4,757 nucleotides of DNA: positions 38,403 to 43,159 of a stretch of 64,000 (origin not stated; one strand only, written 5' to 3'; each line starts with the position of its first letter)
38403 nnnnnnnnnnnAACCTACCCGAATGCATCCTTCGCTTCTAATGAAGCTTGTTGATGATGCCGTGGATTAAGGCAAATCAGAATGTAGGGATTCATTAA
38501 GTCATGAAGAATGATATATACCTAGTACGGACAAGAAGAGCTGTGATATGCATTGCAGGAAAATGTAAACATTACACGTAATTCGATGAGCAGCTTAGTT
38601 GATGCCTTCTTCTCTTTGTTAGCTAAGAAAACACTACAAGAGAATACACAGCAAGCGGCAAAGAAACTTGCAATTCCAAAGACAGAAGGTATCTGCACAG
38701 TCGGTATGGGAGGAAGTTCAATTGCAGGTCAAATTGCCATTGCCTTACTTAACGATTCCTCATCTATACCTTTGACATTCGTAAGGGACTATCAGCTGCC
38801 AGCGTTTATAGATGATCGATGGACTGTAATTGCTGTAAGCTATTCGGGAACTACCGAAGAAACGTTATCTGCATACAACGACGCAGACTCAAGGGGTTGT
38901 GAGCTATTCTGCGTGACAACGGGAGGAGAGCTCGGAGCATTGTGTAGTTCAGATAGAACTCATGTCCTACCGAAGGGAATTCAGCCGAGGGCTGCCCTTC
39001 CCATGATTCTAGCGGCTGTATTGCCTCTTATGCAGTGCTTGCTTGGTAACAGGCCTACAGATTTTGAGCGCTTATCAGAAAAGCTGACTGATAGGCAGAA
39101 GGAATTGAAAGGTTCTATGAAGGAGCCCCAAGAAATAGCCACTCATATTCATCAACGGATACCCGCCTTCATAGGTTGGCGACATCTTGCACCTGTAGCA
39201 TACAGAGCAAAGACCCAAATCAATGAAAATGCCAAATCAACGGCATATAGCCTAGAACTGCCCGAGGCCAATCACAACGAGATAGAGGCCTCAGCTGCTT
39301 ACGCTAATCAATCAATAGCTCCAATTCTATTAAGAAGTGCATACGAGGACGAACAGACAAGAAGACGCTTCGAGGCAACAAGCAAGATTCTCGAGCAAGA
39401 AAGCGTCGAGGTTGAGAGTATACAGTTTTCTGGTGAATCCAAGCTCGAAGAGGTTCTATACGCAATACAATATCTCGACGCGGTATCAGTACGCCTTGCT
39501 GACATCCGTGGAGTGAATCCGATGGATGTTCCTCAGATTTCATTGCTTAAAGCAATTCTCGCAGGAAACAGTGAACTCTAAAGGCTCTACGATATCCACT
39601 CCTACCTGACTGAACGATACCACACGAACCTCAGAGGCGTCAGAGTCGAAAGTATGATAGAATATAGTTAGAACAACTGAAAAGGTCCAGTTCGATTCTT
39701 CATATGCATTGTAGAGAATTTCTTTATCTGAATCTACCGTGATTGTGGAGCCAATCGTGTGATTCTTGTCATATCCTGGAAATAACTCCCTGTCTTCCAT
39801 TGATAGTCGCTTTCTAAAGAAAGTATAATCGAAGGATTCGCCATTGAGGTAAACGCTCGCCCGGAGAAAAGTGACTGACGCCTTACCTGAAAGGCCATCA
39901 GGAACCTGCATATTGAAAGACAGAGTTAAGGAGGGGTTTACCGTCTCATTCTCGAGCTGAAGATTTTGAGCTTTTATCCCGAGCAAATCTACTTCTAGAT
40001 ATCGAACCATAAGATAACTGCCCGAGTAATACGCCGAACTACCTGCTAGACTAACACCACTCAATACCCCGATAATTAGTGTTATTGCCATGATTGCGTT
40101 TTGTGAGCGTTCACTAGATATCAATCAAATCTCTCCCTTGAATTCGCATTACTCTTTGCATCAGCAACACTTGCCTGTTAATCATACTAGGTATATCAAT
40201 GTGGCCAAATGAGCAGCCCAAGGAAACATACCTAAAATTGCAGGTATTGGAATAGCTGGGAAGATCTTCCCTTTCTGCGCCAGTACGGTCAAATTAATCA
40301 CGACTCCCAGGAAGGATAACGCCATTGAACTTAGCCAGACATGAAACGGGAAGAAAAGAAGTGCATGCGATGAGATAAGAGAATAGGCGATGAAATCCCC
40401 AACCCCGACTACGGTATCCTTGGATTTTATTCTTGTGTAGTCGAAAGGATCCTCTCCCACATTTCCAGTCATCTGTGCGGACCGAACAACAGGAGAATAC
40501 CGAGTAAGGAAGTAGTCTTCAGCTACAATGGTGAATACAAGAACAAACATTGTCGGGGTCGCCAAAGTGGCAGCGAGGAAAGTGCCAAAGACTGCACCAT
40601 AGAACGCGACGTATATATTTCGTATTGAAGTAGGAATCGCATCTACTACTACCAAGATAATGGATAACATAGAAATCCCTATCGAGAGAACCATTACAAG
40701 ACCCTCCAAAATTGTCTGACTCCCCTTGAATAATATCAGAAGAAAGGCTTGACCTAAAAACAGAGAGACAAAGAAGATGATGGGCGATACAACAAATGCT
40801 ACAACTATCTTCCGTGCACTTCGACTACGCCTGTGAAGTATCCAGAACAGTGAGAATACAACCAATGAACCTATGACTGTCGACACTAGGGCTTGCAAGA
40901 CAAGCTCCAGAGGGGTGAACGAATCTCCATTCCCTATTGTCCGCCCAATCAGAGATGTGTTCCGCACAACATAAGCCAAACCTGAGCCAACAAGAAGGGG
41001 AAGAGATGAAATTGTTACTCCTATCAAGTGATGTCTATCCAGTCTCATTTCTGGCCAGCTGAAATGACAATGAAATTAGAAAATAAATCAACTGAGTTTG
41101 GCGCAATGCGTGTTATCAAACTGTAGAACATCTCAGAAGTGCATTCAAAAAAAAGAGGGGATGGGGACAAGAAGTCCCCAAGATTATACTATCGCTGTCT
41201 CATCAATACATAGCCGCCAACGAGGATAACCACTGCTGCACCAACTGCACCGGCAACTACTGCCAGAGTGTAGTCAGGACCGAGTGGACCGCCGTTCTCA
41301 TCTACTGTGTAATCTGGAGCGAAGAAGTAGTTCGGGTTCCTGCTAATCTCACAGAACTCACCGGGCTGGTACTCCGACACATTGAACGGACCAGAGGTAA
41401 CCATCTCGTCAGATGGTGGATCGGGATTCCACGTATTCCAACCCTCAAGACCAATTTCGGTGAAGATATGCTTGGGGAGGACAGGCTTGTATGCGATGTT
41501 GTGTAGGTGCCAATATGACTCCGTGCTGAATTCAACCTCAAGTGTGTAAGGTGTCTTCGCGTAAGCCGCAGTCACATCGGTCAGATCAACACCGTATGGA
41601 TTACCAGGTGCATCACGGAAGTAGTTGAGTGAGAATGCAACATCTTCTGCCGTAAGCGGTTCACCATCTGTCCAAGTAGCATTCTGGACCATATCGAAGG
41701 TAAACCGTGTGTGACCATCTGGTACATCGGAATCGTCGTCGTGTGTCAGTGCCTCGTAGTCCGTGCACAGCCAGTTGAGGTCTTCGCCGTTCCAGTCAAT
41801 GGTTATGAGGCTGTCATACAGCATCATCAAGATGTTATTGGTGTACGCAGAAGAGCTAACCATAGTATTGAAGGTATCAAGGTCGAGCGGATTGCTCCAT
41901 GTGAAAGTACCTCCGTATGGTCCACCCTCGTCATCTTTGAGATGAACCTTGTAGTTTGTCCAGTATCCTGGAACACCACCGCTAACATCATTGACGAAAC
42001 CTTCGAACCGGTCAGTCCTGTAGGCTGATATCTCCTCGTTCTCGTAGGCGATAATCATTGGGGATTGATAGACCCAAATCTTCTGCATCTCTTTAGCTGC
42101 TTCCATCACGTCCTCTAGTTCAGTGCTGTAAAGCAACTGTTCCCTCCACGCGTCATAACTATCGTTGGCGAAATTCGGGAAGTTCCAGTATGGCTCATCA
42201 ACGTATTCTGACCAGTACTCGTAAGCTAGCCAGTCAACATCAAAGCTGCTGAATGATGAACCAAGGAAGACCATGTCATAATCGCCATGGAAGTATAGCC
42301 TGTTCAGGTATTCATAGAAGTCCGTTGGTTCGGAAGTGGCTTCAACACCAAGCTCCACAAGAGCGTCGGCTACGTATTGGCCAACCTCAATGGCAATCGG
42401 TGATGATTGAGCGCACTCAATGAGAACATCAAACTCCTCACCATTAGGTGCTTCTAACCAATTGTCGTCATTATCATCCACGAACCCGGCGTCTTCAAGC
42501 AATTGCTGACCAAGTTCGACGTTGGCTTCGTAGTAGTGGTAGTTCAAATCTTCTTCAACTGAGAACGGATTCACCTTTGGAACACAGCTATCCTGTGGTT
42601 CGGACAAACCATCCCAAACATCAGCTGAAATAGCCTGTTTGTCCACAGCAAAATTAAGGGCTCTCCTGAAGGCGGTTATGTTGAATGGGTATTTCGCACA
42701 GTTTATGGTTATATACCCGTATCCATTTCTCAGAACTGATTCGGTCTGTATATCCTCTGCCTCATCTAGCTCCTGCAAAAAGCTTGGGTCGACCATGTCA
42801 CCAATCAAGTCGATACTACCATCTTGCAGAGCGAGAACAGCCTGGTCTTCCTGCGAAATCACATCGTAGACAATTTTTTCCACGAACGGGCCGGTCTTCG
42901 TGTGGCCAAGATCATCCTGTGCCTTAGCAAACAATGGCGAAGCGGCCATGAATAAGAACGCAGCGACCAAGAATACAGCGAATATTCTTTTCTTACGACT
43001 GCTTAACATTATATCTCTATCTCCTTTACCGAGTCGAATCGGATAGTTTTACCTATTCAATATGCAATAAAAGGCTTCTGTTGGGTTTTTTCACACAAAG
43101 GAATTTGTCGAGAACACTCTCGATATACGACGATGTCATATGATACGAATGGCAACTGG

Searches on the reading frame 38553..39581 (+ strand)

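Call 13: search_protein_families(library=pfam, proteins=[window:38553-39581:+], max_evalue=0.00001)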
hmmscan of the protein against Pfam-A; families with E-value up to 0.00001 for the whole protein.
window:38553-39581:+ (342 aa): 1 family
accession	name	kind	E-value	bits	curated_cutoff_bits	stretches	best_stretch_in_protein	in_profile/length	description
PF10432.14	bact-PGI_C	-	4e-39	134.4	24.5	1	191-334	4-149/151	Bacterial phospho-glucose isomerase C-terminal SIS domain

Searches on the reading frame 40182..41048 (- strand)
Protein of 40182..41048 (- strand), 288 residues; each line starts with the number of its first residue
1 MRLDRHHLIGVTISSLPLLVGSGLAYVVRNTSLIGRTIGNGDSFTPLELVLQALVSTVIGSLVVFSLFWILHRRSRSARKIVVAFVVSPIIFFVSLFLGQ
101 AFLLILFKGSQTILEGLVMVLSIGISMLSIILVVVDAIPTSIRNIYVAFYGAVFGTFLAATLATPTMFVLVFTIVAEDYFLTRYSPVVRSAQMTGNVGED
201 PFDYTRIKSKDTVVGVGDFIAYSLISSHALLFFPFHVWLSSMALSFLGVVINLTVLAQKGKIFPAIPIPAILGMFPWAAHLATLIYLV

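Call 13: search_protein_families(library=pfam, proteins=[window:40182-41048:-], max_evalue=0.00001)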
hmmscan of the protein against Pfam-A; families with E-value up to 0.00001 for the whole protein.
window:40182-41048:- (288 aa): 1 family
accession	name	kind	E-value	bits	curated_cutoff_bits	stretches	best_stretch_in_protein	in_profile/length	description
PF01080.22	Presenilin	-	3.9e-06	26.3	34.3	1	213-277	333-397/408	Presenilin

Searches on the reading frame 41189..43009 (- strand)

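Call 13: search_protein_families(library=pfam, proteins=[window:41189-43009:-], max_evalue=0.00001)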
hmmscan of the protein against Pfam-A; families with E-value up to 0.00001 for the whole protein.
window:41189-43009:- (606 aa): 1 family
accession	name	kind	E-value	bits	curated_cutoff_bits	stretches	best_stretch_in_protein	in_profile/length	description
PF00496.27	SBP_bac_5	-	3.4e-57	194.7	32.4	2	41-268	146-363/368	Bacterial extracellular solute-binding proteins, family 5 Middle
